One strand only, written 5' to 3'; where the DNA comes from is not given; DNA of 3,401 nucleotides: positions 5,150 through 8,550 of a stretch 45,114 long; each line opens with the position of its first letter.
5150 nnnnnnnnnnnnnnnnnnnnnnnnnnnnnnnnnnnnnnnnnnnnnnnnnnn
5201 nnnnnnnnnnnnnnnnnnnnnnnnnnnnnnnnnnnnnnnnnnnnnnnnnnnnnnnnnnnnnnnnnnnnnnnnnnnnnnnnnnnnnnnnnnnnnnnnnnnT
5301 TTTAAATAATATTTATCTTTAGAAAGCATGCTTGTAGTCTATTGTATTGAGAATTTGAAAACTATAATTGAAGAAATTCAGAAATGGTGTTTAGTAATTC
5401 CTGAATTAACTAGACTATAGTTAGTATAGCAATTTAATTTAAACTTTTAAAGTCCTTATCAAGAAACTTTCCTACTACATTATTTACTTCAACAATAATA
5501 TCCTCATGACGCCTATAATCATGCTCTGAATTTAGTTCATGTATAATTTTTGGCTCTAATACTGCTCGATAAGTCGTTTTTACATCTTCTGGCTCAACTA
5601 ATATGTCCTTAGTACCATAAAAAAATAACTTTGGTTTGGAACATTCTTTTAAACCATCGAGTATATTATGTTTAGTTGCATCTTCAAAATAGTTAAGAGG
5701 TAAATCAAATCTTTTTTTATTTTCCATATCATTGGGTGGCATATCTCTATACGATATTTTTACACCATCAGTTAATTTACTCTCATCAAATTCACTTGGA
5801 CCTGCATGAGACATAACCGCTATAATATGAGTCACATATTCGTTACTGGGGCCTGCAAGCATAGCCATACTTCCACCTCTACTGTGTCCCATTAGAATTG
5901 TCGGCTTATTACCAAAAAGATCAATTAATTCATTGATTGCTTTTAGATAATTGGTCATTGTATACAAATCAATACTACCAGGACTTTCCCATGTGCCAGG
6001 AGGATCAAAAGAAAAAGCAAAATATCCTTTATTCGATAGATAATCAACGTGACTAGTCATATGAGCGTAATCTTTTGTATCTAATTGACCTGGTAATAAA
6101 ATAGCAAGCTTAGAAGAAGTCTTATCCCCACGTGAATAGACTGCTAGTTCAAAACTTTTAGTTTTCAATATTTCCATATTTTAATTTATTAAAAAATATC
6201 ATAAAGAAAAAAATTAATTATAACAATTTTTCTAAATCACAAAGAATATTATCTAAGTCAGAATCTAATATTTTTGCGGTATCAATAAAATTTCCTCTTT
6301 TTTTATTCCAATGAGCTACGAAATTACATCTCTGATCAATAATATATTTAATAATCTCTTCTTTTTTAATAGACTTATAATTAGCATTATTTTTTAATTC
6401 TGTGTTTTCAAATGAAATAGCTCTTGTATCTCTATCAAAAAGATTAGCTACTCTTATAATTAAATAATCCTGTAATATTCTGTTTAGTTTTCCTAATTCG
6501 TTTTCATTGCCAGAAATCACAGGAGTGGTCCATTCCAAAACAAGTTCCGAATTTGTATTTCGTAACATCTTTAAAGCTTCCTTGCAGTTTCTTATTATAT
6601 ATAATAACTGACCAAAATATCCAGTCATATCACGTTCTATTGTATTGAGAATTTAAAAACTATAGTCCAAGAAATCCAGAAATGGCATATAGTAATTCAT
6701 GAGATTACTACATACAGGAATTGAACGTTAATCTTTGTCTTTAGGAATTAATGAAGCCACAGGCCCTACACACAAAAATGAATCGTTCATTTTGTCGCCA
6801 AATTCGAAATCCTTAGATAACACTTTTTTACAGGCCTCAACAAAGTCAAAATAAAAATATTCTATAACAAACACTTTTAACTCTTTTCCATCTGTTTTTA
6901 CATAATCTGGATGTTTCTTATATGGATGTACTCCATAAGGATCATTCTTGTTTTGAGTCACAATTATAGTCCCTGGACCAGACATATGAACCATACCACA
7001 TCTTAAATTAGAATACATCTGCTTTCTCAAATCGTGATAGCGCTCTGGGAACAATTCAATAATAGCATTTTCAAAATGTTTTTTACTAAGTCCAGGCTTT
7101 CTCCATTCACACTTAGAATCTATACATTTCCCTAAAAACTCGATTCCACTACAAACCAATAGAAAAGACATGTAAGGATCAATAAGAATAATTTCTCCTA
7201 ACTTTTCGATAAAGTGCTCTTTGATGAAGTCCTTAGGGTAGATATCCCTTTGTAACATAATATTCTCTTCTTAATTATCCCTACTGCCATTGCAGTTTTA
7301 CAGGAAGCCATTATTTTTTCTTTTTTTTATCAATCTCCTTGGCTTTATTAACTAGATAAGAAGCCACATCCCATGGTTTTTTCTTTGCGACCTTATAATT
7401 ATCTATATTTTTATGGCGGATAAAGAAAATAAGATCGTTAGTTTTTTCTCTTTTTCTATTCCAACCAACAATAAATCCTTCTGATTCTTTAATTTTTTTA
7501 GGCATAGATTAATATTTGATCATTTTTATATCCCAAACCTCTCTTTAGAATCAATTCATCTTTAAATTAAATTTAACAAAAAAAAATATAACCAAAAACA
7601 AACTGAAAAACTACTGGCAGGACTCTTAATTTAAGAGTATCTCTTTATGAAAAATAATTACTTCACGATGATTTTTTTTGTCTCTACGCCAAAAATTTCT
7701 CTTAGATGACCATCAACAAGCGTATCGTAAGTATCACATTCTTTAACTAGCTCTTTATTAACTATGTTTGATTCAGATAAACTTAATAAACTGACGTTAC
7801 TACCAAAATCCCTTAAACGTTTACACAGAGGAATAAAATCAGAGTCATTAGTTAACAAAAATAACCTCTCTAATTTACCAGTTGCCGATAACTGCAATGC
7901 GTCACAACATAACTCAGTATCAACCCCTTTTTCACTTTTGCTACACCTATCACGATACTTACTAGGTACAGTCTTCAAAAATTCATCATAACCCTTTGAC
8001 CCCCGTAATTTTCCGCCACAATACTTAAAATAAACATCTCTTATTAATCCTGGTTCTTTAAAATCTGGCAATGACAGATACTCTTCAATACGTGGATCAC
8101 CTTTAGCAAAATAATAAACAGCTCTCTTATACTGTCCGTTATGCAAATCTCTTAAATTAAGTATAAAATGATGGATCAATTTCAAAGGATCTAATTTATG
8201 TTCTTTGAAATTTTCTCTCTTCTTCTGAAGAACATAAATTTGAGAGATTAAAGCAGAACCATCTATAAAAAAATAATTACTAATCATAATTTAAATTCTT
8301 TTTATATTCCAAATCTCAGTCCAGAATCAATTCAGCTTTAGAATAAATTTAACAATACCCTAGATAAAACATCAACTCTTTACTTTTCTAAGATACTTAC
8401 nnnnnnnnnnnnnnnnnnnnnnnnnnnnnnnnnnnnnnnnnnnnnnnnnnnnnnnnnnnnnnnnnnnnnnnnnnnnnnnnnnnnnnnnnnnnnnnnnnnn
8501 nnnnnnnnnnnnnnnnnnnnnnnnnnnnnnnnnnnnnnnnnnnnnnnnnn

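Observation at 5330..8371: Two families of duplicated 5' leader elements, each placed in front of unrelated genes in a co-oriented cassette-like array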

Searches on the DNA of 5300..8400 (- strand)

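Call 32: search_rna_families(source=window, start=5300, end=8400, threshold=evalue, max_evalue=10)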
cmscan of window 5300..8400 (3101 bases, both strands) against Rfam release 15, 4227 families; matches with E-value up to 10: 8.
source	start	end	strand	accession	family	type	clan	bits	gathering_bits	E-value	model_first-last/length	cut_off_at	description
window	6536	6636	-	RF02428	SpF11_sRNA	Gene; sRNA;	-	22.2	54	3.5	1-95/95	no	Streptococcus sRNA SpF11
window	7381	7471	-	RF01208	snoR99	Gene; snRNA; snoRNA; HACA-box;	-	19.9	41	7.6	1-106/106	no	Small nucleolar RNA snoR99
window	7375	7473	+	RF02331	TtnuHACA24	Gene; snRNA; snoRNA; HACA-box;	-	18.9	100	4.8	1-127/127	no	Tetrahymena snoRNA TtnuHACA24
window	7369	7442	+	RF00103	mir-1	Gene; miRNA;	-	18.6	45.6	2.2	1-79/79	no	mir-1 microRNA precursor family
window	7072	7129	-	RF03400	mir-728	Gene; miRNA;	-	18.6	70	8.4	1-62/62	no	mir-728 microRNA precursor family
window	5510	5558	-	RF02054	STnc420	Gene; sRNA;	-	18.5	70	4.4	1-58/58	no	Salmonella enterica sRNA STnc420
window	8156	8230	+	RF01191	SNORD121A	Gene; snRNA; snoRNA; CD-box;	-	18.4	44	8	1-82/82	no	Small nucleolar RNA SNORD121A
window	6858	6916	-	RF02970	EGFOA-assoc-1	Gene; sRNA;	-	14.4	224.5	0.71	170-234/250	no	EGFOA-assoc-1 RNA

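Call 83: search_dna_similar(query=window:5330-8371:-, collection=phages, mode=distant, max_evalue=0.01, max_rows=10)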
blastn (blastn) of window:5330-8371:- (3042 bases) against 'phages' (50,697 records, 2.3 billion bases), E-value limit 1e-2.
No match.
